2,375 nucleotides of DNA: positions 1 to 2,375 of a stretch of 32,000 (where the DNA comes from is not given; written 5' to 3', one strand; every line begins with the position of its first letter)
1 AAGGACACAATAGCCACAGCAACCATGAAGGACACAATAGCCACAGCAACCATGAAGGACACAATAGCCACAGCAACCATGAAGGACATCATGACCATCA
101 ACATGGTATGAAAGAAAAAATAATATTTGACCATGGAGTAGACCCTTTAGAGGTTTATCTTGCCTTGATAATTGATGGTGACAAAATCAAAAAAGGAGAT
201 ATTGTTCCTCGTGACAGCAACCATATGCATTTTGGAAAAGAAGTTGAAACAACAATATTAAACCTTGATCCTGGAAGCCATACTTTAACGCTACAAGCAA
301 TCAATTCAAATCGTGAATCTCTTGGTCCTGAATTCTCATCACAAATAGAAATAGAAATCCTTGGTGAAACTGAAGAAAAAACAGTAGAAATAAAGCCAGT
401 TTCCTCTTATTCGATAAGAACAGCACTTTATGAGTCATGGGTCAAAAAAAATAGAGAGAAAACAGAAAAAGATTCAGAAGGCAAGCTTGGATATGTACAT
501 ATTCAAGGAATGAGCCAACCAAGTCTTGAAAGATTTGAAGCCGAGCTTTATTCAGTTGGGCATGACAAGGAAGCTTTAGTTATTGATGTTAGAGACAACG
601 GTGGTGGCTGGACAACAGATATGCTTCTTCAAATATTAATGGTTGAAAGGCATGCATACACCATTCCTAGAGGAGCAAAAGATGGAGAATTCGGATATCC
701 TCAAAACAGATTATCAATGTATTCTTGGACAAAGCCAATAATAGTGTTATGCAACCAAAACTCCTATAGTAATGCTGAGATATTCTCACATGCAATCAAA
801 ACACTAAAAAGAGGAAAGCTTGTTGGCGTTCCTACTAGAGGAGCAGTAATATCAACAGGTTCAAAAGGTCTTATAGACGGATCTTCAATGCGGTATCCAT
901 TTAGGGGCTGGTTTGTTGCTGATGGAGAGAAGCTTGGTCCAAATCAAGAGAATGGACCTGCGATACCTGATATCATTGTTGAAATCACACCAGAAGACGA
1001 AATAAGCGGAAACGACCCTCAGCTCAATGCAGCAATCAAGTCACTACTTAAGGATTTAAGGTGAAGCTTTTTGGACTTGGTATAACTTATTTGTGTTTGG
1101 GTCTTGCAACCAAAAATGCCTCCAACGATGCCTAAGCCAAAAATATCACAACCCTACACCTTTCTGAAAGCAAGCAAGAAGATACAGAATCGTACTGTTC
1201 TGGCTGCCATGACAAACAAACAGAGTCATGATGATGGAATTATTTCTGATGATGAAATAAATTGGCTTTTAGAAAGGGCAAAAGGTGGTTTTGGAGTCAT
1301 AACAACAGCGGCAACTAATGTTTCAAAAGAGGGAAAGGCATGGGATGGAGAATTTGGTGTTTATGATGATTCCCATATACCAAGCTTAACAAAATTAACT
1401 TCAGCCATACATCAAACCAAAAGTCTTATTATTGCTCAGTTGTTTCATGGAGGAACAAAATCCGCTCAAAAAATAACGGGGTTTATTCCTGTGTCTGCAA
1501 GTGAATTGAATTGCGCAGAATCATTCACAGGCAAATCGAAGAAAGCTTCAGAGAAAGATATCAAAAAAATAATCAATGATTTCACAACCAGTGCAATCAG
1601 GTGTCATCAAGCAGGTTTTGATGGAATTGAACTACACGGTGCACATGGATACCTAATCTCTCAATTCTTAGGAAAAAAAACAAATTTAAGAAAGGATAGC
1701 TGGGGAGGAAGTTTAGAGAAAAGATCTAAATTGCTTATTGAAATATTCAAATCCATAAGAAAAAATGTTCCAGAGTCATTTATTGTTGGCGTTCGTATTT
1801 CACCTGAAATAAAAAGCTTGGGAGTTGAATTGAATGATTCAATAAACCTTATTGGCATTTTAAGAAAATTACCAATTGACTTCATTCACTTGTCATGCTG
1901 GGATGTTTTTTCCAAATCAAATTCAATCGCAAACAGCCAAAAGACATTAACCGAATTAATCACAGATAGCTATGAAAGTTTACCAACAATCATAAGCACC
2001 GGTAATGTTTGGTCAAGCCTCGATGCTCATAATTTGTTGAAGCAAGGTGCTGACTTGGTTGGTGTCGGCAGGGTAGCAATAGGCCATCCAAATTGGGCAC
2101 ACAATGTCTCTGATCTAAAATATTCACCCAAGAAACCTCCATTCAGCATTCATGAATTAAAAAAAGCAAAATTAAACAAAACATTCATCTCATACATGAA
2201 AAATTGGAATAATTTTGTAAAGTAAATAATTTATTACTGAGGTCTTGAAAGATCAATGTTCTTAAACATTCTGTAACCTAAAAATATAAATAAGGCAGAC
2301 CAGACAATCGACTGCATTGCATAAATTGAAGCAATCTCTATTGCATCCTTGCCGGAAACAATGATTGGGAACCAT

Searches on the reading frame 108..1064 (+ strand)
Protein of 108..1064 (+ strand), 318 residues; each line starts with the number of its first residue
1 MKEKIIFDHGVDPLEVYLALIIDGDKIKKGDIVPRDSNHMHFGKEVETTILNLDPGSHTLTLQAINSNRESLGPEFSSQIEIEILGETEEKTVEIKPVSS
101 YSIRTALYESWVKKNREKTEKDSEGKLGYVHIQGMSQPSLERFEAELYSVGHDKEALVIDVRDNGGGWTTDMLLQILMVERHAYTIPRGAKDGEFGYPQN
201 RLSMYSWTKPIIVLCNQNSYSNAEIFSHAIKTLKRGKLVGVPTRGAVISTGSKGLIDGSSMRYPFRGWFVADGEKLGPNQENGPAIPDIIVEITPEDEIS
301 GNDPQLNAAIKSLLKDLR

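Call 73: find_encoding_contigs(protein=window:108-1064:+, flank=10000, max_places=1)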
Protein window:108-1064:+ (318 aa): 1 contig read that carries it; 1 place shown.
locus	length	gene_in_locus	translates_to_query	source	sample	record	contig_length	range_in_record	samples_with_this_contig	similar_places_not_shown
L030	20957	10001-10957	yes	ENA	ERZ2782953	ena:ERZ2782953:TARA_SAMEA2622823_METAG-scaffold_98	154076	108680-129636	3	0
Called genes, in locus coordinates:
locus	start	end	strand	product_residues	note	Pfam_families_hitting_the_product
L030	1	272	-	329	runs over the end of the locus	PF00933:Glyco_hydro_3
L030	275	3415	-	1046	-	PF00580:UvrD-helicase, PF13361:UvrD_C (faint), PF13245:AAA_19 (weak)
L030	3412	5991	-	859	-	PF12705:PDDEXK_1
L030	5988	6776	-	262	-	PF00849:PseudoU_synth_2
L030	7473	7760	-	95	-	-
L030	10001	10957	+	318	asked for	PF14347:DUF4399, PF03572:Peptidase_S41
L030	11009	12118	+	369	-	PF00724:Oxidored_FMN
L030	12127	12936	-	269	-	-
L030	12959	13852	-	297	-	PF00005:ABC_tran, PF13304:AAA_21 (faint)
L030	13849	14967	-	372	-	-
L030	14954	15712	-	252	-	PF13085:Fer2_3, PF13237:Fer4_10, PF13183:Fer4_8, PF13534:Fer4_17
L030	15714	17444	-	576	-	PF00890:FAD_binding_2, PF01266:DAO, PF03486:HI0933_like (faint), PF07992:Pyr_redox_2 (faint), PF02910:Succ_DH_flav_C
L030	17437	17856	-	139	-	PF01127:Sdh_cyt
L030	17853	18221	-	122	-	PF01127:Sdh_cyt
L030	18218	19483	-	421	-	PF00595:PDZ, PF13180:PDZ_2, PF17820:PDZ_6, PF03572:Peptidase_S41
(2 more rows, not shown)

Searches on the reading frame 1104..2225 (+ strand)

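Call 27: search_protein_families(library=pfam, proteins=[window:1104-2225:+])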
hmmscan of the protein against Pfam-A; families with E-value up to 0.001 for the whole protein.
window:1104-2225:+ (373 aa): 1 family
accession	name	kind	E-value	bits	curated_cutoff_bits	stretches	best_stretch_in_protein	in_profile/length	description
PF00724.26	Oxidored_FMN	-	6.9e-63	213.4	27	1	24-335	10-335/342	NADH:flavin oxidoreductase / NADH oxidase family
